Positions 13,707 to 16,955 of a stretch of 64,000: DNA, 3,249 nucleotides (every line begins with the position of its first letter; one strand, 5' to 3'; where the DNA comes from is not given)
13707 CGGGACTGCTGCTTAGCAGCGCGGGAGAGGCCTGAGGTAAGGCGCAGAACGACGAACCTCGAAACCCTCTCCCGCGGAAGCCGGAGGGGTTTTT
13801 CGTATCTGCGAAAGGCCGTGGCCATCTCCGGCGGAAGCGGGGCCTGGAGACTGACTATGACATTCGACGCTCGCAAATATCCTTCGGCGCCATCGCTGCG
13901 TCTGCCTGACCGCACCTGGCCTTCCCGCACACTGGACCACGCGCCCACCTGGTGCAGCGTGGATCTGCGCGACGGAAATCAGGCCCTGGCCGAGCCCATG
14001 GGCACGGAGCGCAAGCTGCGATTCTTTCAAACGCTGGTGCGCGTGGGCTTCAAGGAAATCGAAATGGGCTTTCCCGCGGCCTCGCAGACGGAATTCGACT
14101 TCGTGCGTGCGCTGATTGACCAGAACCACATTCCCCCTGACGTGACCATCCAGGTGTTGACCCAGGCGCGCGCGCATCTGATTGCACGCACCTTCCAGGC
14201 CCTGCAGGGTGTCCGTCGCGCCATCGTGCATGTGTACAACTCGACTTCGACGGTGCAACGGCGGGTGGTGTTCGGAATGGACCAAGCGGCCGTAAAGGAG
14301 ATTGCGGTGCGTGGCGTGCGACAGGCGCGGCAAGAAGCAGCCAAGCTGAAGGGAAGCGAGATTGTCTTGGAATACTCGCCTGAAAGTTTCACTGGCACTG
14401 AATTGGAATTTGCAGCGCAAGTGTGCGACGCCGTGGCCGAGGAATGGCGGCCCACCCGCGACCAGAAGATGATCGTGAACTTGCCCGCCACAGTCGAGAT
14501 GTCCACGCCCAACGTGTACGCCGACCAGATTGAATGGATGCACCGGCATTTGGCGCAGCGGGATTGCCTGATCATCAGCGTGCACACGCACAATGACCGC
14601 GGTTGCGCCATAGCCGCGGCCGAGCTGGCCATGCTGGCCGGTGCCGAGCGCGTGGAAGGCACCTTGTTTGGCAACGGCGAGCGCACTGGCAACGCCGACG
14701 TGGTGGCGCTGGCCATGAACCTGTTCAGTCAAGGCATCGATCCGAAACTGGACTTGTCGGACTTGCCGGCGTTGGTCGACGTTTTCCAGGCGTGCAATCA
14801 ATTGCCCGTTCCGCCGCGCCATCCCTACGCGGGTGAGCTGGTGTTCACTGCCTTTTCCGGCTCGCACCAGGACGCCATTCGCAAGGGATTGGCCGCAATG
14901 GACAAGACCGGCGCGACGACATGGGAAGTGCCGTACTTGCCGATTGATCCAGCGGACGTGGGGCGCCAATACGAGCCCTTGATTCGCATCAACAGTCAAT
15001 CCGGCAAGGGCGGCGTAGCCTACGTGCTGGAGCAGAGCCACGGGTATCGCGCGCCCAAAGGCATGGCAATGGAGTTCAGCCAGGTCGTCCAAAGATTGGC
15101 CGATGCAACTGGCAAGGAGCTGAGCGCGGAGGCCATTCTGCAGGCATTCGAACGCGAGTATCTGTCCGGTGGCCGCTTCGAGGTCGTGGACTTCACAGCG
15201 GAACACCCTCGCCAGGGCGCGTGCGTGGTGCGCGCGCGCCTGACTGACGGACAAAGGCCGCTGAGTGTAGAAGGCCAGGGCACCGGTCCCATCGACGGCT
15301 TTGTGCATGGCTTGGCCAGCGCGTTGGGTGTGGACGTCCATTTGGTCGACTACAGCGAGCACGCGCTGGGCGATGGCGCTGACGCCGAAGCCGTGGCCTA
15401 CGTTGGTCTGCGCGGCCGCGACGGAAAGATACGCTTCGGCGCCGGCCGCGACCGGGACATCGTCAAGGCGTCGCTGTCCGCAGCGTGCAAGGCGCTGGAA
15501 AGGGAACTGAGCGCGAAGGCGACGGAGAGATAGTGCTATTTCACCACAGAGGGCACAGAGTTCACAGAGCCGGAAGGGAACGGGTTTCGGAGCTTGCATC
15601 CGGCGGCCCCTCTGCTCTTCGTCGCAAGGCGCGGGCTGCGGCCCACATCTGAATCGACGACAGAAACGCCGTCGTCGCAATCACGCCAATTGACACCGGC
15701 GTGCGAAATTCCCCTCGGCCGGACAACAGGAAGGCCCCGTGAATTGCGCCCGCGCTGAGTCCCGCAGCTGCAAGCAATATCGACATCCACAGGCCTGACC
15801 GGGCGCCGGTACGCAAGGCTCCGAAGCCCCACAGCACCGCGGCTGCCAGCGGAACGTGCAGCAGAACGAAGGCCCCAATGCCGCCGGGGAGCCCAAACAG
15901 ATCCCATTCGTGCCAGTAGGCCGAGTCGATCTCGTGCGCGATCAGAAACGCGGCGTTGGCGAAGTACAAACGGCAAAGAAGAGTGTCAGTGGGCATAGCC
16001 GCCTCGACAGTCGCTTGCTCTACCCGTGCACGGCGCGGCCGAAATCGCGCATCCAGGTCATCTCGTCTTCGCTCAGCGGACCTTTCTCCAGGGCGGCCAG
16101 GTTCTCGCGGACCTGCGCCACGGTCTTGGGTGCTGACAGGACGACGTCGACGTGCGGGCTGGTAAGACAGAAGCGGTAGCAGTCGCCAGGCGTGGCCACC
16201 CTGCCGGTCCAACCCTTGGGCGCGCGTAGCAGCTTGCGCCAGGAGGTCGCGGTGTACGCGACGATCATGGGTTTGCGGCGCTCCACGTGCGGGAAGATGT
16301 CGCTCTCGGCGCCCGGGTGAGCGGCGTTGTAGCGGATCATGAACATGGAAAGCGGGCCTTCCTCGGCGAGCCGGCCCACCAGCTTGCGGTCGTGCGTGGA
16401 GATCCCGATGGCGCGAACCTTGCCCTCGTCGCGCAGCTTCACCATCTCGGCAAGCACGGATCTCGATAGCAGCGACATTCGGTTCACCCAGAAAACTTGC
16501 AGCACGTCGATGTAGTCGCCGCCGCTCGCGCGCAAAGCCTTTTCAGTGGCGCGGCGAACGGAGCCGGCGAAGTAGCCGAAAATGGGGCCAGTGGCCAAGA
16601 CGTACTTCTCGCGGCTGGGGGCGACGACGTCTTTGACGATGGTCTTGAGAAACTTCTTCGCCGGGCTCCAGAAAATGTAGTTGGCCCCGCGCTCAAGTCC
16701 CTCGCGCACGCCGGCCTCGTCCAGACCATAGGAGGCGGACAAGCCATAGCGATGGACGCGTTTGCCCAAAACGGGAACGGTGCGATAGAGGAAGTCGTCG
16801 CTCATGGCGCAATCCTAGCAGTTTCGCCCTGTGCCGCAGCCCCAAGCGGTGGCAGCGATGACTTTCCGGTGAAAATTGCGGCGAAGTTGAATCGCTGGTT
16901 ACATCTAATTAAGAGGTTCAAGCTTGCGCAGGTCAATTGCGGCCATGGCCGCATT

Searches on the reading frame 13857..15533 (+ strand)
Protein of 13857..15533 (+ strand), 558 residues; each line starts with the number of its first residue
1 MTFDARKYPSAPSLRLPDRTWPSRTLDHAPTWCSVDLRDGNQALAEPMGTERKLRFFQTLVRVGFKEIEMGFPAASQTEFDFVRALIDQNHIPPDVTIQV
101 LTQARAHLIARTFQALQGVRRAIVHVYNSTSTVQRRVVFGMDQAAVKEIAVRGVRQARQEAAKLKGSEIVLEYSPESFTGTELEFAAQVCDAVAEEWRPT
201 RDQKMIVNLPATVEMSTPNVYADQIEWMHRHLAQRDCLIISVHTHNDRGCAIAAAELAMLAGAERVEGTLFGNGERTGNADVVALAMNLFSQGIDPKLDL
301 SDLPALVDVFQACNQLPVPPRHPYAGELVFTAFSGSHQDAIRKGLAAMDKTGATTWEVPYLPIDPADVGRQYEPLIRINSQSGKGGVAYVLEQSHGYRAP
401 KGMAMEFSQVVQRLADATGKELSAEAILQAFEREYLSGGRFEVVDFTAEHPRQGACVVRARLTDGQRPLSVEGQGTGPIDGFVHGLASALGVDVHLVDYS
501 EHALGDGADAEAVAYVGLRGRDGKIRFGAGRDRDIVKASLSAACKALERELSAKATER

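Call 6: search_protein_families(library=ncbifam, proteins=[window:13857-15533:+])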
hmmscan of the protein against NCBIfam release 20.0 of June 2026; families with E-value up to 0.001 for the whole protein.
window:13857-15533:+ (558 aa): 19 families
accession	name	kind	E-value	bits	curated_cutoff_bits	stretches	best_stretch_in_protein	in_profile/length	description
NF002991.1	PRK03739.1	subfamily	2.4e-252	838.5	455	1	5-549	2-550/550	2-isopropylmalate synthase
TIGR00970.1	leuA_yeast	equivalog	6.3e-218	724.9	697.4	1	6-549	3-561/564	2-isopropylmalate synthase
NF011420.0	PRK14847.1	equivalog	2.8e-146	486.7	604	1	5-326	6-329/333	2-isopropylmalate synthase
NF002086.0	PRK00915.1-3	equivalog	3.8e-59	200.5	532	1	37-555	14-506/516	2-isopropylmalate synthase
NF042434.1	IPMS_Lepto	equivalog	9.4e-56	189.4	500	1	32-416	8-371/374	2-isopropylmalate synthase LeuA2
TIGR00973.1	leuA_bact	equivalog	3.5e-53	180.8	598.7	1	36-547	8-493/494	2-isopropylmalate synthase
NF002088.0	PRK00915.1-5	equivalog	1.3e-51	175.7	697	1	36-555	10-503/514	2-isopropylmalate synthase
NF002087.0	PRK00915.1-4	equivalog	3e-51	174.5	729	1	36-552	13-504/516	2-isopropylmalate synthase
NF002085.0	PRK00915.1-2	subfamily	2.9e-45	155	517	1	37-552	21-501/504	2-isopropylmalate synthase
NF002084.0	PRK00915.1-1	equivalog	5e-44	150.7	748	1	36-554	11-503/523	2-isopropylmalate synthase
TIGR02090.1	LEU1_arch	subfamily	2.1e-37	129.1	484.75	1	36-426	7-358/363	isopropylmalate/citramalate/homocitrate synthases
NF041069.1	IPMS_Sufob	equivalog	5e-35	121.5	600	1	36-426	7-360/371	isopropylmalate synthase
TIGR02660.1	nifV_homocitr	equivalog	1.1e-33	117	462.9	1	36-427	8-361/365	homocitrate synthase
TIGR02146.1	LysS_fung_arch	equivalog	6.3e-28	98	413.55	1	37-343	6-289/344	homocitrate synthase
TIGR00977.1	citramal_synth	equivalog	5.8e-23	81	450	1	225-554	189-520/526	citramalate synthase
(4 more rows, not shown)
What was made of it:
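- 13857..15533 (+): leuA, long-form 2-isopropylmalate synthase (the regulated gene; it appears monocistronic, since the next ORF is convergent). NCBIfam PRK03739 838 bits and TIGR00970 725 bits (call 6).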

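Call 7: find_related_loci(query=window:13857-15530:+, collection=genome_contigs, flank=3000)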
Query window:13857-15530:+ (558 aa) in genome_contigs; peptide patterns used: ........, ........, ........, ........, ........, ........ (x = any residue, [..] = any of these).
600 stretches matched a pattern (row limit reached: there are more); 592 encode a relative of the query (tblastn E <= 1e-3); the best 80 are kept; 80 distinct loci.
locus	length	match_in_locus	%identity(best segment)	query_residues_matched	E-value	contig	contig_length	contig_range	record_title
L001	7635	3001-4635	59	7-549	0e+0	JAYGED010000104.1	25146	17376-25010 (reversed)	MAG: Alphaproteobacteria bacterium isolate OC3_3000m_MAG_71 OC3_3000m_contig_2131077, whole genome shotgun sequence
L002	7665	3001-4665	56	1-552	0e+0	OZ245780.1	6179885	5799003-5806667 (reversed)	MAG: Methyloligellaceae bacterium isolate e8f213a8-9c07-40cb-8a79-f3adc64ccac1 genome assembly, chromosome: 1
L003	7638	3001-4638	57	7-549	0e+0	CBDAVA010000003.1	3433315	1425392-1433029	MAG: Alphaproteobacteria bacterium isolate 3ed36f7e-b900-4645-ac4c-5e4300aaab8a genome assembly, contig: contig_3, whole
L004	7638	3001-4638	57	7-549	0e+0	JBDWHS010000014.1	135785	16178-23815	MAG: Sneathiella sp. isolate CI.59.F.A1_421_49 CI_59_F_A1_421_49_000000000014, whole genome shotgun sequence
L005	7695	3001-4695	57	1-558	0e+0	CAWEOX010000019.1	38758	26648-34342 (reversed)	MAG: uncultured beta proteobacterium isolate MFD02159.bin.3.86 genome assembly, contig: contig_35009, whole genome shotg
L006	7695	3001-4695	57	1-558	0e+0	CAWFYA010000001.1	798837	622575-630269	MAG: uncultured beta proteobacterium isolate MFD05442.bin.1.55 genome assembly, contig: contig_10246, whole genome shotg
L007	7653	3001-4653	56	2-549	0e+0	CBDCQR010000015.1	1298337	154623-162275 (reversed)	MAG: Alphaproteobacteria bacterium isolate 0c7eebbd-8401-49bd-bf8d-b91b5e99145f genome assembly, contig: contig_15, whol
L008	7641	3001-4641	57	7-551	0e+0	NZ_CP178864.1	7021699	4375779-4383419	Labrys okinawensis strain DSM 18385 chromosome, complete genome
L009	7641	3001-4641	54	7-549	0e+0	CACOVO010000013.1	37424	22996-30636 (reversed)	MAG: uncultured SAR86 cluster bacterium isolate AH-326-C06 genome assembly, contig: AH-326-C06_NODE_13, whole genome sho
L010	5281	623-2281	59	7-553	0e+0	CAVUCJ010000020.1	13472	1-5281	MAG: uncultured beta proteobacterium isolate MFD05442.bin.1.385 genome assembly, contig: contig_75662, whole genome shot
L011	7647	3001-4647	55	5-549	0e+0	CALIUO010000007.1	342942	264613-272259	MAG: uncultured SAR86 cluster bacterium isolate S1_Bin_METABAT__256_1 genome assembly, contig: c_000003468202, whole gen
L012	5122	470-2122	55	3-549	0e+0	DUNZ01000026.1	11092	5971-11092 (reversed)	MAG TPA_asm: Clostridiales bacterium isolate AS08sgBPME_126 20768_AS08, whole genome shotgun sequence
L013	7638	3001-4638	58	6-549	0e+0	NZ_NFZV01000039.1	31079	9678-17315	Alkalilimnicola ehrlichii strain AK92 NODE_39_length_31079_cov_43.0082_ID_77, whole genome shotgun sequence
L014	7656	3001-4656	53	3-549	0e+0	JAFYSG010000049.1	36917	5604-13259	MAG: Lachnospiraceae bacterium isolate RGIG7375 Water_buffalos_Cecum-5__c338356, whole genome shotgun sequence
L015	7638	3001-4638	57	7-549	0e+0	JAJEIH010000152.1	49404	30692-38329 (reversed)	MAG: Alphaproteobacteria bacterium isolate p16x65bins.40 k141_748686, whole genome shotgun sequence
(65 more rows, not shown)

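Call 8: find_encoding_contigs(protein=window:13857-15533:+, flank=3000, max_places=6)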
Protein window:13857-15533:+ (558 aa): no gene with exactly this product is on record in the collection.
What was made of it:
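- Tried and rejected: An exact look-up of the window's own LeuA found no record, so the source genome was not identified (call 8).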

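Call 9: find_homologous_proteins(query=window:13857-15530:+, max_evalue=1e-100)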
Query window:13857-15530:+ (558 aa): 8000 proteins with E <= 1e-100 among 8000 candidates; the best 120 are listed.
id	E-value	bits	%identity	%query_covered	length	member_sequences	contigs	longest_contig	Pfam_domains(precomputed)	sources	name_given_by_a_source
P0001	0.0e+0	1154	91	99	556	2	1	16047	PF00682.26,PF08502.16,PF22615.2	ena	-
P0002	0.0e+0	1149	90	100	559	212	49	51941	PF00682.26,PF08502.16,PF22615.2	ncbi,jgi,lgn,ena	jgi:2-isopropylmalate synthase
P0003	0.0e+0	1142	89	100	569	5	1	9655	PF00682.26,PF08502.16,PF22615.2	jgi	-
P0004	0.0e+0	1110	87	99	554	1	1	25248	PF00682.26,PF08502.16,PF22615.2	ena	-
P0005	0.0e+0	1098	87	99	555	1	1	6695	PF00682.26,PF08502.16,PF22615.2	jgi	jgi:2-isopropylmalate synthase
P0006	0.0e+0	1090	86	99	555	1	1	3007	PF00682.26,PF08502.16,PF22615.2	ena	-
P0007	0.0e+0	1087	87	99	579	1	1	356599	PF00682.26,PF08502.16,PF22615.2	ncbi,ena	-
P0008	0.0e+0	1046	82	99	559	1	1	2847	PF00682.26,PF08502.16,PF22615.2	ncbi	ncbi:MAG TPA: 2-isopropylmalate synthase [Polyangia bacterium]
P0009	0.0e+0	1039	82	99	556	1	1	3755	PF00682.26,PF08502.16,PF22615.2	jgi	jgi:2-isopropylmalate synthase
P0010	0.0e+0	1016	90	89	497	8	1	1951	PF00682.26,PF08502.16,PF22615.2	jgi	jgi:2-isopropylmalate synthase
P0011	1.7e-297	1005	78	99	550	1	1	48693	PF00682.26,PF08502.16,PF22615.2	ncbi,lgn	-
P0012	5.0e-296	1001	78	99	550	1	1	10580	PF00682.26,PF08502.16,PF22615.2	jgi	jgi:2-isopropylmalate synthase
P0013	2.8e-292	988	77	98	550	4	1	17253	PF00682.26,PF08502.16,PF22615.2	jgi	jgi:2-isopropylmalate synthase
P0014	5.4e-286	967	77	98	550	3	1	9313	PF00682.26,PF08502.16,PF22615.2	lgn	-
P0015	1.1e-276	937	79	92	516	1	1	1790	PF00682.26,PF08502.16,PF22615.2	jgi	jgi:2-isopropylmalate synthase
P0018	3.2e-250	849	67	98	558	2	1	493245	PF00682.26,PF08502.16,PF22615.2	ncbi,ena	-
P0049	2.9e-242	823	67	98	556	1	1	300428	PF00682.26,PF08502.16,PF22615.2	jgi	-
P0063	9.6e-239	812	65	99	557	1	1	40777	PF00682.26,PF08502.16,PF22615.2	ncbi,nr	ncbi:MAG: 2-isopropylmalate synthase [Polyangiaceae bacterium]|nr:2-isopropylmalate synthase [Polyan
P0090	2.3e-234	797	64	97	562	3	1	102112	PF00682.26,PF08502.16,PF22615.2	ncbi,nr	ncbi:MAG TPA: 2-isopropylmalate synthase [Holophaga sp.]|nr:2-isopropylmalate synthase [Holophaga sp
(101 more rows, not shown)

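Call 10: find_encoding_contigs(protein=P0002, flank=2500, max_places=10)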
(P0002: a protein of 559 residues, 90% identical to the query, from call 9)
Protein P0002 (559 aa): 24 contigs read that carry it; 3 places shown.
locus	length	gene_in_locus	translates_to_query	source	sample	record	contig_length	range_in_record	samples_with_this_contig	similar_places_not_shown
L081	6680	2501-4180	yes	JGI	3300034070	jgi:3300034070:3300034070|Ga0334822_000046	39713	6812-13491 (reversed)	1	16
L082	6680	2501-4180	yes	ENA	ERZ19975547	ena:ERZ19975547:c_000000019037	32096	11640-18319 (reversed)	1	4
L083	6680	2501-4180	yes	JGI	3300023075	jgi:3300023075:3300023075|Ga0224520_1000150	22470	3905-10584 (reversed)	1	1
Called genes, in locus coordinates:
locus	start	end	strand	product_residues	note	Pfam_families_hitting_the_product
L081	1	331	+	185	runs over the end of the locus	PF00908:dTDP_sugar_isom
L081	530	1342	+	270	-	PF01370:Epimerase, PF04321:RmlD_sub_bind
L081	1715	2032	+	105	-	-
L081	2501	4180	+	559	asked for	PF00682:HMGL-like, PF22615:IPMS_D2, PF08502:LeuA_dimer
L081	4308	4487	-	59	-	-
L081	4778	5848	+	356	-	-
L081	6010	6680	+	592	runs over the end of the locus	PF00270:DEAD, PF00271:Helicase_C, PF16124:RecQ_Zn_bind, PF00570:HRDC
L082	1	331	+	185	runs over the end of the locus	PF00908:dTDP_sugar_isom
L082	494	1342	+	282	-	PF01370:Epimerase, PF04321:RmlD_sub_bind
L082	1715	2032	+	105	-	-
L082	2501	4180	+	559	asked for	PF00682:HMGL-like, PF22615:IPMS_D2, PF08502:LeuA_dimer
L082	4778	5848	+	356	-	-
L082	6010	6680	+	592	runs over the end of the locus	PF00270:DEAD, PF00271:Helicase_C, PF16124:RecQ_Zn_bind, PF00570:HRDC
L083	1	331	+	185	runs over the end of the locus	PF00908:dTDP_sugar_isom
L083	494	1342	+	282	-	PF01370:Epimerase, PF04321:RmlD_sub_bind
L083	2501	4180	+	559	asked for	PF00682:HMGL-like, PF22615:IPMS_D2, PF08502:LeuA_dimer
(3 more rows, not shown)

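Call 11: find_encoding_contigs(protein=P0001, flank=2500, max_places=3)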
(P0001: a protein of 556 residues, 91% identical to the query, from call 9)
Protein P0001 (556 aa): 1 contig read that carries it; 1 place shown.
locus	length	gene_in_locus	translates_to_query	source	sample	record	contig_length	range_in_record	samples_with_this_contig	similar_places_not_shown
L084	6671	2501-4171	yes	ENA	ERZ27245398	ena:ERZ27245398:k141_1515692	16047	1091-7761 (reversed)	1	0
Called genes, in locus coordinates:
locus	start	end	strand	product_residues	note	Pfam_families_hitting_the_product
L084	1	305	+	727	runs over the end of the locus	PF13414:TPR_11 (weak), PF13432:TPR_16, PF13429:TPR_15, PF13432:TPR_16, PF14559:TPR_19, PF23914:TPR_CcmH_CycH, PF13414:TPR_11, PF13432:TPR_16, +20 more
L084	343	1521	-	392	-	PF02065:Melibiase (weak), PF16499:Melibiase_2, PF17801:Melibiase_C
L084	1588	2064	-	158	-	-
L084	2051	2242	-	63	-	-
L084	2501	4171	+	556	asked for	PF00682:HMGL-like, PF22615:IPMS_D2, PF08502:LeuA_dimer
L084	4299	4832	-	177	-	-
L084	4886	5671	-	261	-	PF00248:Aldo_ket_red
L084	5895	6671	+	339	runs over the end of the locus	PF13243:SQHop_cyclase_C (faint)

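Call 12: find_encoding_contigs(protein=P0007, flank=2500, max_places=3)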
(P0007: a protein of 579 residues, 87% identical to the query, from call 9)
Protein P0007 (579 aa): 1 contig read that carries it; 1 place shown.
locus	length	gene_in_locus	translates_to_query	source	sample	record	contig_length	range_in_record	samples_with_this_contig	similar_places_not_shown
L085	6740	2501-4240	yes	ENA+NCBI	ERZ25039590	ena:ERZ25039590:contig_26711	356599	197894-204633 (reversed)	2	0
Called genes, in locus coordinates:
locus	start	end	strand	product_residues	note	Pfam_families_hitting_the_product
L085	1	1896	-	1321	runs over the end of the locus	PF20703:nSTAND1, PF13513:HEAT_EZ (faint), PF02985:HEAT (faint), PF12717:Cnd1 (faint), PF13646:HEAT_2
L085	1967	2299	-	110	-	-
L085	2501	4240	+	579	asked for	PF00682:HMGL-like, PF22615:IPMS_D2, PF08502:LeuA_dimer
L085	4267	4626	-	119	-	PF01850:PIN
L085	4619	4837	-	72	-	PF02604:PhdYeFM_antitox (weak)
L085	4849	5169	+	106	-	-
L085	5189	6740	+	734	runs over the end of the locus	PF09586:YfhO (weak)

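Call 14: find_encoding_contigs(protein=P0011, flank=2500, max_places=2)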
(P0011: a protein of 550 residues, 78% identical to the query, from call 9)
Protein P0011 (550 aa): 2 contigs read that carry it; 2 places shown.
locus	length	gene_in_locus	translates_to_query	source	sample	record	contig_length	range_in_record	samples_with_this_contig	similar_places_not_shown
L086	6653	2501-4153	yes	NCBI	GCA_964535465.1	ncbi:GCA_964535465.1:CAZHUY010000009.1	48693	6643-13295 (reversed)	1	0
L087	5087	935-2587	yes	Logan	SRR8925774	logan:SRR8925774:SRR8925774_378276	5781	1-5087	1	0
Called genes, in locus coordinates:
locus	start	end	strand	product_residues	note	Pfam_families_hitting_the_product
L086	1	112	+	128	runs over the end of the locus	PF00011:HSP20, PF17886:ArsA_HSP20 (weak)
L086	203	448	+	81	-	PF12732:YtxH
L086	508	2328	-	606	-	PF00270:DEAD, PF00271:Helicase_C, PF16124:RecQ_Zn_bind, PF00570:HRDC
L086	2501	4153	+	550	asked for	PF00682:HMGL-like, PF22615:IPMS_D2, PF08502:LeuA_dimer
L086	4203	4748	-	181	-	PF00578:AhpC-TSA, PF08534:Redoxin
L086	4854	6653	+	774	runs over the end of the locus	-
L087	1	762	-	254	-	?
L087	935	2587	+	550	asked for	PF00682:HMGL-like, PF22615:IPMS_D2, PF08502:LeuA_dimer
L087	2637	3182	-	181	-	PF00578:AhpC-TSA, PF08534:Redoxin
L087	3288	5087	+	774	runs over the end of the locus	-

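Call 15: find_encoding_contigs(protein=P0013, flank=2500, max_places=2)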
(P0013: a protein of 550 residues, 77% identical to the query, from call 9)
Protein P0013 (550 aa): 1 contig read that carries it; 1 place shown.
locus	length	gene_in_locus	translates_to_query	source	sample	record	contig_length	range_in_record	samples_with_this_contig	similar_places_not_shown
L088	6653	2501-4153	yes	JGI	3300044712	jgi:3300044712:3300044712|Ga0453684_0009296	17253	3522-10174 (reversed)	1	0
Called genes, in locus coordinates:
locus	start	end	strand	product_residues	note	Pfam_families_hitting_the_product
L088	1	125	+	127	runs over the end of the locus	PF00011:HSP20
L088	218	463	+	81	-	PF12732:YtxH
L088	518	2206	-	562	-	PF00270:DEAD, PF00271:Helicase_C, PF16124:RecQ_Zn_bind, PF00570:HRDC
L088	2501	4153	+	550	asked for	PF00682:HMGL-like, PF22615:IPMS_D2, PF08502:LeuA_dimer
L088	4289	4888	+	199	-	PF07638:Sigma70_ECF (faint), PF04542:Sigma70_r2, PF08281:Sigma70_r4_2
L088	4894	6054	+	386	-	PF04773:FecR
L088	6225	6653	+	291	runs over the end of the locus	-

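Call 16: find_encoding_contigs(protein=P0018, flank=2500, max_places=2)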
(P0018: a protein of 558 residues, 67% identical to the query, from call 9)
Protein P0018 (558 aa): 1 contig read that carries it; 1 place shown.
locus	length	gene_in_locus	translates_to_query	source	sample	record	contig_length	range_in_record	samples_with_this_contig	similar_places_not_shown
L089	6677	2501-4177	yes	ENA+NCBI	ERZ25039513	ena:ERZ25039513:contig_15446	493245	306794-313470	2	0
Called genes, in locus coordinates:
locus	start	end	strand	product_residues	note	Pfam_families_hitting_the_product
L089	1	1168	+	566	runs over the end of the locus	PF07715:Plug (weak)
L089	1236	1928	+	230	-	PF03543:Peptidase_C58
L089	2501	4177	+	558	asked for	PF00682:HMGL-like, PF22615:IPMS_D2, PF08502:LeuA_dimer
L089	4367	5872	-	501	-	PF00069:Pkinase, PF07714:PK_Tyr_Ser-Thr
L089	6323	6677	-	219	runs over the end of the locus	-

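Call 17: find_encoding_contigs(protein=P0063, flank=2500, max_places=2)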
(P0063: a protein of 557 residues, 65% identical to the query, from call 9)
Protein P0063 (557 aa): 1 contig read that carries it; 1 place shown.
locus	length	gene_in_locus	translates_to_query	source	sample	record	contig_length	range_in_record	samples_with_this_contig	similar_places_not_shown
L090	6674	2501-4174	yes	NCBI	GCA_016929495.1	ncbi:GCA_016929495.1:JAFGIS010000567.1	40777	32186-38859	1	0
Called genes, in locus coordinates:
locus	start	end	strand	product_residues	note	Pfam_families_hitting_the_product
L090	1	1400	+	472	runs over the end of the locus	PF00070:Pyr_redox (faint), PF07992:Pyr_redox_2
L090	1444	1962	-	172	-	-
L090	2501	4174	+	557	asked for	PF00682:HMGL-like, PF22615:IPMS_D2, PF08502:LeuA_dimer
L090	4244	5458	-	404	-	-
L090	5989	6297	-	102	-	PF00254:FKBP_C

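Call 20: find_encoding_contigs(protein=P0009, flank=2500, max_places=2)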
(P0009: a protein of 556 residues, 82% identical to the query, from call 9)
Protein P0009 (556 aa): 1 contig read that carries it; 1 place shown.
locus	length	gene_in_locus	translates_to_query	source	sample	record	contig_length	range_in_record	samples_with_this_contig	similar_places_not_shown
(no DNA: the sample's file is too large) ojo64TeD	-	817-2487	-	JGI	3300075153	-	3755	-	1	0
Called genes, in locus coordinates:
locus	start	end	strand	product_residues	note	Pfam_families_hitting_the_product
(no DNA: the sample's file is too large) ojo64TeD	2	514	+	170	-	?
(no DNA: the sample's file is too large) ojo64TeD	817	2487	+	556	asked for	PF00682:HMGL-like, PF22615:IPMS_D2, PF08502:LeuA_dimer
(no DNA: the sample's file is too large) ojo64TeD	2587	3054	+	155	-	PF07681:DoxX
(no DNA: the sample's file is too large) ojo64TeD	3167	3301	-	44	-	-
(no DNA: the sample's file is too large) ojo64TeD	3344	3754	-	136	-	?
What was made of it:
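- Tried and rejected: P0009 (82% identity) had no retrievable DNA (call 20).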

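Call 21: find_encoding_contigs(protein=P0049, flank=2500, max_places=2)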
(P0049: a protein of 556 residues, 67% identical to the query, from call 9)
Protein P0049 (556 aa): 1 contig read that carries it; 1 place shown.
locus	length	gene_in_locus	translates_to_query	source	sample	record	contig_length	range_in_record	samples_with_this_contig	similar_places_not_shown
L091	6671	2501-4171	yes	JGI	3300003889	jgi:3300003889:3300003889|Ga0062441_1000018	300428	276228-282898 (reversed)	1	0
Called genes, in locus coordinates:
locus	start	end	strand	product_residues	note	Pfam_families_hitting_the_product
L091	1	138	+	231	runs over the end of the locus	-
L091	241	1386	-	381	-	PF08323:Glyco_transf_5 (faint), PF13439:Glyco_transf_4, PF13477:Glyco_trans_4_2, PF13579:Glyco_trans_4_4, PF20706:GT4-conflict, PF00534:Glycos_transf_1, PF13692:Glyco_trans_1_4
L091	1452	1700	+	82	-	PF02325:CCB3_YggT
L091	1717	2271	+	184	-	PF05103:DivIVA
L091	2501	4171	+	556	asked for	PF00682:HMGL-like, PF22615:IPMS_D2, PF08502:LeuA_dimer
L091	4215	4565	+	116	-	-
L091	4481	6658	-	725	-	PF03781:FGE-sulfatase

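Call 22: find_encoding_contigs(protein=P0090, flank=2500, max_places=2)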
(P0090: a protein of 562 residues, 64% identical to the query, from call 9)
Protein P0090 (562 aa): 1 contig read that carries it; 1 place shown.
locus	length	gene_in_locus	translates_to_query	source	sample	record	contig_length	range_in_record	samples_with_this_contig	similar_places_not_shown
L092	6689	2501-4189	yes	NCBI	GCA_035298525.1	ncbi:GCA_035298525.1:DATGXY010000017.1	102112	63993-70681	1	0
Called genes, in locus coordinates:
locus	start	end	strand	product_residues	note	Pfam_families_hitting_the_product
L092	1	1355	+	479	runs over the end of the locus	PF03951:Gln-synt_N, PF00120:Gln-synt_C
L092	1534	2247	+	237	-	PF00072:Response_reg, PF00486:Trans_reg_C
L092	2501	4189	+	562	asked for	PF00682:HMGL-like, PF22615:IPMS_D2, PF08502:LeuA_dimer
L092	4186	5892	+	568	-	PF02776:TPP_enzyme_N, PF00205:TPP_enzyme_M, PF02775:TPP_enzyme_C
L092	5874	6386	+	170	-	PF01842:ACT, PF22629:ACT_AHAS_ss, PF13710:ACT_5, PF10369:ALS_ss_C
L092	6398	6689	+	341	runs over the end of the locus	PF07991:KARI_N, PF01450:KARI_C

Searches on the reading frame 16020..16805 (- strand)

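Call 6: search_protein_families(library=ncbifam, proteins=[window:16020-16805:-])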
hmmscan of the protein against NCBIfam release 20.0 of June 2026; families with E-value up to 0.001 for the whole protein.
window:16020-16805:- (261 aa): 1 family
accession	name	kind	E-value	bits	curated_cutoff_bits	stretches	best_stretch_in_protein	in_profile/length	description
NF049922.1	MethglyxlRedYdjG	equivalog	6.1e-09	35.3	550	1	82-185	113-218/326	NADH-dependent methylglyoxal reductase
